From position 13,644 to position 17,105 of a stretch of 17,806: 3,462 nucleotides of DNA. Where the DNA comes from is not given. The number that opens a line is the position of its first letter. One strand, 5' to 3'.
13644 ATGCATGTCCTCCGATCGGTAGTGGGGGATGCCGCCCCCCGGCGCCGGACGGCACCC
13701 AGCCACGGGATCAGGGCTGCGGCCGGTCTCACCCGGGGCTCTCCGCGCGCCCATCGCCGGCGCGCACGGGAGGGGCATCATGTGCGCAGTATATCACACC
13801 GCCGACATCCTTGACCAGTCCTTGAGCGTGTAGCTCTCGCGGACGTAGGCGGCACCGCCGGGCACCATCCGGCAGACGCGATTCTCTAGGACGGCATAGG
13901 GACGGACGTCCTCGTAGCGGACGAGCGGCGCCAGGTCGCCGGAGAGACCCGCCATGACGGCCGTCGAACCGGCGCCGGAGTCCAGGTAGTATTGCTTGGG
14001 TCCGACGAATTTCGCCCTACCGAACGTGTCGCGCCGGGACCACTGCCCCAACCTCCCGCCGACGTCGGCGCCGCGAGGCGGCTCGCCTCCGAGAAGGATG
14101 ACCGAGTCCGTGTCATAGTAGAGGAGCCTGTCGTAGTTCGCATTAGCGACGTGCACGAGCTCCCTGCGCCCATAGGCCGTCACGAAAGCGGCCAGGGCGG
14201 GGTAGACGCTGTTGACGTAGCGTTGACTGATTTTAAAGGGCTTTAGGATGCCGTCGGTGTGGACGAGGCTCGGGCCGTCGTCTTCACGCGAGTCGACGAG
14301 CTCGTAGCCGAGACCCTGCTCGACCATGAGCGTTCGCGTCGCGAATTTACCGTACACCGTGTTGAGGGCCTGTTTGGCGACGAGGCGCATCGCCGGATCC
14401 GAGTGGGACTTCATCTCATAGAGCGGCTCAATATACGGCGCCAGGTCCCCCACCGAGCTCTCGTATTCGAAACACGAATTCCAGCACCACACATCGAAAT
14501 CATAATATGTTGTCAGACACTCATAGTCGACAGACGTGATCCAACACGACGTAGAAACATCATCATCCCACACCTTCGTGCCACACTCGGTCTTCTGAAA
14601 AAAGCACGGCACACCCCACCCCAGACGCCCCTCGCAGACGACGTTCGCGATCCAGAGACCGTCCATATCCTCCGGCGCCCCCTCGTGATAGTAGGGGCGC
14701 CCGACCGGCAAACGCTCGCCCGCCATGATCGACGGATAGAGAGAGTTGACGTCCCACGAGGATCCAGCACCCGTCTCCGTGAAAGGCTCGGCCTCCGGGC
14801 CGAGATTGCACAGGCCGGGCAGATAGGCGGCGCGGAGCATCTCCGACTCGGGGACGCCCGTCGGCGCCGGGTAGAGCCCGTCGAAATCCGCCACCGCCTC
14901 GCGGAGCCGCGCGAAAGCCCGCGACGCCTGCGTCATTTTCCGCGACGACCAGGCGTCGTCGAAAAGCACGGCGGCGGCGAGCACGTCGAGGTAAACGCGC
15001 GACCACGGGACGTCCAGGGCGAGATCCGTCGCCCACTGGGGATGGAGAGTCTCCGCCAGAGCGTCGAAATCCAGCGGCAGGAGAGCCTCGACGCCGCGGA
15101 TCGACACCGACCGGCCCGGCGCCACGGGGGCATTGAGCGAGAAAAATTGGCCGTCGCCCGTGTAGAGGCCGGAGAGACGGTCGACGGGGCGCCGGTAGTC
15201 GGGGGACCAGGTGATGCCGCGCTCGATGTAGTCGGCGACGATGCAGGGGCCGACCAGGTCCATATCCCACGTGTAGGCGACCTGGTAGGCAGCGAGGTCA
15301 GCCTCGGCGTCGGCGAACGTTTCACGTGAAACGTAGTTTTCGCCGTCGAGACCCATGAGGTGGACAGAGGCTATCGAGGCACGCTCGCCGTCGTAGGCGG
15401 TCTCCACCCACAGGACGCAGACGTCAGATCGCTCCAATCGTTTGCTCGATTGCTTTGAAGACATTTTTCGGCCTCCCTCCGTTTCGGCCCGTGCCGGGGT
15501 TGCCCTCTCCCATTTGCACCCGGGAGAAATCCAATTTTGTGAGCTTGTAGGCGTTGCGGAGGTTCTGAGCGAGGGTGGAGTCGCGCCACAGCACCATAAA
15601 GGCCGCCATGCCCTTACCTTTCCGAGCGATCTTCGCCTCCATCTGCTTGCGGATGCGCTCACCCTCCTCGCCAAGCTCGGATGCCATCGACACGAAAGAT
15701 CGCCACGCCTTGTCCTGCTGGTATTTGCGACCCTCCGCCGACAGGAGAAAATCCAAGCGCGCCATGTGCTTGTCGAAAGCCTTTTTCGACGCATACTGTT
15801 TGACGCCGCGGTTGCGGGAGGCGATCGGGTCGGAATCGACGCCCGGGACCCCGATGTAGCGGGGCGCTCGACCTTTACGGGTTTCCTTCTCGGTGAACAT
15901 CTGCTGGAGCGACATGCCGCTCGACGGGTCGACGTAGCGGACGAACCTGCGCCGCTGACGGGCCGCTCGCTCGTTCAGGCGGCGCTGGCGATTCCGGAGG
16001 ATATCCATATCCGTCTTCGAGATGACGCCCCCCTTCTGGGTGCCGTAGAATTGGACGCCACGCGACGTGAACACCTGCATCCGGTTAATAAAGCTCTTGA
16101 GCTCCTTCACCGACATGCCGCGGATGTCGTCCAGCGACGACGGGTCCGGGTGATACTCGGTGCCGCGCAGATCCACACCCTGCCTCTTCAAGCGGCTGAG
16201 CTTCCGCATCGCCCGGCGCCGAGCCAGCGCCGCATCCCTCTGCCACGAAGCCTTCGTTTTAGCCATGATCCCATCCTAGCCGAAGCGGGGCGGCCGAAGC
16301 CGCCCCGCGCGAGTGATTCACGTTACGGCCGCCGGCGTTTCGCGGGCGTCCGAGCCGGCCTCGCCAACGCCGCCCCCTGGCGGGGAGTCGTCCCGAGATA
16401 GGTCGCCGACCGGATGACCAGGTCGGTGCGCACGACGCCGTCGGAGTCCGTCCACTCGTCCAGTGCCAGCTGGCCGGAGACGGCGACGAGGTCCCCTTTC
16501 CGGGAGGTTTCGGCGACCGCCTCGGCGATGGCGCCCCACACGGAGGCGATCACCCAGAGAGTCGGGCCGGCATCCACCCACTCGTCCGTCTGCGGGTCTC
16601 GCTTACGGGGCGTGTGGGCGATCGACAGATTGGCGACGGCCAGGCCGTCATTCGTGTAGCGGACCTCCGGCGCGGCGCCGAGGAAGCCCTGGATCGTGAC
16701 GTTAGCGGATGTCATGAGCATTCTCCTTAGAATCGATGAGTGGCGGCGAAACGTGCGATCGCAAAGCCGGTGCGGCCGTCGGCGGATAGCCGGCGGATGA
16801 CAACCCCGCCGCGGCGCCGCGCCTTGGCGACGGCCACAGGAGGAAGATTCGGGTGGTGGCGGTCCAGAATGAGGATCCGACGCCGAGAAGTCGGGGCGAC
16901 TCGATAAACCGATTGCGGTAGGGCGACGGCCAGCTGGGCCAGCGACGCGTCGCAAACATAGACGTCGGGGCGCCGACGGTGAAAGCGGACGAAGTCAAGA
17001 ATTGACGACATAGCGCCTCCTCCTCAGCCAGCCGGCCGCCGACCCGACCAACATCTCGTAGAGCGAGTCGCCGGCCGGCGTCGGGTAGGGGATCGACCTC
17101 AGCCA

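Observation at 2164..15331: A 12-bp perfect palindrome, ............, recurs three times exactly and twice with one mismatch, including inside two coding regions in the same reading frame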

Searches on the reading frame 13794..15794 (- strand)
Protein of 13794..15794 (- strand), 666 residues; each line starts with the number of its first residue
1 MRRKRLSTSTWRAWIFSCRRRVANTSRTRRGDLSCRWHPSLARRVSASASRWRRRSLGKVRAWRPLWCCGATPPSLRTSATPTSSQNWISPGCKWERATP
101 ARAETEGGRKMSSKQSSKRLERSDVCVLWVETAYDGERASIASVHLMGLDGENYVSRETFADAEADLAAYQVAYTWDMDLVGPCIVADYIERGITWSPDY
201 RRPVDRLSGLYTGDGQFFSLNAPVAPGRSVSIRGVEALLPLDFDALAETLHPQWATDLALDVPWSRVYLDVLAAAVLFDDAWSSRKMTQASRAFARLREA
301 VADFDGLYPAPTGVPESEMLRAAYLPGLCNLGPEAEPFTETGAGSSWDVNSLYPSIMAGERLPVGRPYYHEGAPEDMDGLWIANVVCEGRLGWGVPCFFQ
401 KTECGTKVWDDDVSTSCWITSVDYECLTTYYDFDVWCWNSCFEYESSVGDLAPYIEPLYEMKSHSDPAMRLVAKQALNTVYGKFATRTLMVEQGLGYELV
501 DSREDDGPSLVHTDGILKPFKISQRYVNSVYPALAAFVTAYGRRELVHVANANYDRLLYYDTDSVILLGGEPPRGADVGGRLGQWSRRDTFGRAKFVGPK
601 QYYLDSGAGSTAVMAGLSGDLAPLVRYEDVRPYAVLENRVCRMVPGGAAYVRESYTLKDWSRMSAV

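Call 6: search_dna_similar(query=window:13794-15794:-, collection=phages, mode=protein, max_rows=30)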
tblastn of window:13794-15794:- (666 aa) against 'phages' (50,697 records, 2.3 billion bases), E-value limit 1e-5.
Records with a match: 198; places in all: 198; records where one place covers at least 80% of the query: 1.
Best place of each record, by identity: <60% 198.
By first word of the organism name: Bacillus 101; Clostridium 38; Curtobacterium 18; Bacteriophage 8; Arthrobacter 6; Bifidobacterium 6; Streptococcus 5; Microbacterium 4; Enterococcus 3; Actinomyces 2; and 5 more.
By host as written in the record: - 31; Bacillus subtilis 13; Bacillus cereus 11; Clostridium perfringens 10; Curtobacterium flaccumfaciens NRRL B-729 SEA 8; Bacillus thuringiensis subsp. kurstaki ATCC 33679 7; Bacillus thuringiensis subspecies kurstaki 6; Bifidobacterium asteroides 6; and 51 more.
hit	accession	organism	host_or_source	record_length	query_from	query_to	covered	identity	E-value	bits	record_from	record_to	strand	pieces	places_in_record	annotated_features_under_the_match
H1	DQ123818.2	Actinomyces phage Av-1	Actinomyces naeslundii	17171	152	658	76%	27.1%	3e-38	159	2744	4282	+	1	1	pol: DNA polymerase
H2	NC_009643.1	Actinomyces phage Av-1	Actinomyces naeslundii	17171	152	658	76%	27.1%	3e-38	159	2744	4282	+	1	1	pol: DNA polymerase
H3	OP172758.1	Hungatella phage CH17P1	Hungatella sp. 005845265 CSC17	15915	173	658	73%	26.3%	4e-27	124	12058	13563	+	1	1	DNA polymerase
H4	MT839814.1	Bacteriophage sp.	human fecal samples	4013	116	658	82%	23.0%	2e-21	105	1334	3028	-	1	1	record has no annotation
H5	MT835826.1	Bacteriophage sp.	human fecal samples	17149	171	658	73%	25.2%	9e-33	141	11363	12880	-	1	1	record has no annotation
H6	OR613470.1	Arthrobacter phage Tillums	Arthrobacter globiformis B-2979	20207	172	602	65%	27.8%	2e-28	128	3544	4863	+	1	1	9: DNA polymerase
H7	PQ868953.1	Curtobacterium phage Prophecy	Curtobacterium flaccumfaciens NRRL ...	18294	173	637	70%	25.6%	7e-25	117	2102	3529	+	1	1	3: DNA polymerase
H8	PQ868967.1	Curtobacterium phage Mimi16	Curtobacterium flaccumfaciens NRRL ...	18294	173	637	70%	25.6%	7e-25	117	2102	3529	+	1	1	3: DNA polymerase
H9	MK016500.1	Arthrobacter phage Mendel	Arthrobacter globiformis NRRL B-2979 SEA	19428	172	602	65%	27.5%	7e-28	126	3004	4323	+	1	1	8: DNA polymerase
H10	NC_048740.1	Arthrobacter phage Mendel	Arthrobacter globiformis NRRL B-2979 SEA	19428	172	602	65%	27.5%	7e-28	126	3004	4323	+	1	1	8: DNA polymerase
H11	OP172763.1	Clostridium phage CI461P1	Clostridium_AQ sp003481775 DA461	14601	148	645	75%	23.7%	3e-24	114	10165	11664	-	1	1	DNA polymerase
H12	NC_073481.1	Clostridium phage CI461P1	Clostridium_AQ sp003481775 DA461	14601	148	645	75%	23.7%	3e-24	114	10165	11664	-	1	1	DNA polymerase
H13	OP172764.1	Clostridium phage CI461P2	Clostridium_AQ sp003481775 DA461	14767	148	645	75%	23.7%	3e-24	114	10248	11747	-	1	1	DNA polymerase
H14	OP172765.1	Clostridium phage CI461P3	Clostridium_AQ sp003481775 DA461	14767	148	645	75%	23.7%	3e-24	114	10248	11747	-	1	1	DNA polymerase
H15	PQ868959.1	Curtobacterium phage Grotle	Curtobacterium flaccumfaciens NRRL ...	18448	173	637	70%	25.4%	1e-24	116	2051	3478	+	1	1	3: DNA polymerase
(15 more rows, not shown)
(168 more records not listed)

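Call 11: search_protein_families(library=pfam, max_evalue=0.01, proteins=[window:13794-15794:-])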
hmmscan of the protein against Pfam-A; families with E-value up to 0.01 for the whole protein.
window:13794-15794:- (666 aa): 1 family
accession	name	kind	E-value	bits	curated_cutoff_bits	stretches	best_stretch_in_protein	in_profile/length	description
PF03175.18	DNA_pol_B_2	-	1.9e-17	63.8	25.8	1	285-487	174-389/468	DNA polymerase type B, organellar and viral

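Call 12: search_protein_families(library=phrogs, max_evalue=0.01, proteins=[window:13794-15794:-])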
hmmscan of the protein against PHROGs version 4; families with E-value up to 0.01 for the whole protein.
window:13794-15794:- (666 aa): 2 families
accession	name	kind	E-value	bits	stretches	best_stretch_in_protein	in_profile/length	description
phrog_1907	-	DNA, RNA and nucleotide metabolism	2.4e-39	136.4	1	284-607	201-543/629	DNA polymerase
phrog_11768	-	DNA, RNA and nucleotide metabolism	8.7e-11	42.1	1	468-611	415-526/647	DNA polymerase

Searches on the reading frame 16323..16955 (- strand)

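Call 13: search_protein_families(library=pfam, max_evalue=0.05, proteins=[window:16323-16955:-])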
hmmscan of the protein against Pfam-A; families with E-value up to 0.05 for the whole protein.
window:16323-16955:- (210 aa): 1 family
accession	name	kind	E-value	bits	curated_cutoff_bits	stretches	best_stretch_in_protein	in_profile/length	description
PF00436.31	SSB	-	1.9e-18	66.9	26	1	85-182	3-97/104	Single-strand binding protein family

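Call 14: search_protein_families(library=phrogs, max_evalue=0.05, proteins=[window:16323-16955:-])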
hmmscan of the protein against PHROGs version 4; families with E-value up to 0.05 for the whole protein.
window:16323-16955:- (210 aa): 1 family
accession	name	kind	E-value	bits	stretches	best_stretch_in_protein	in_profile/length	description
phrog_44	-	DNA, RNA and nucleotide metabolism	3.4e-27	96.9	1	73-177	77-178/271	single strand DNA binding protein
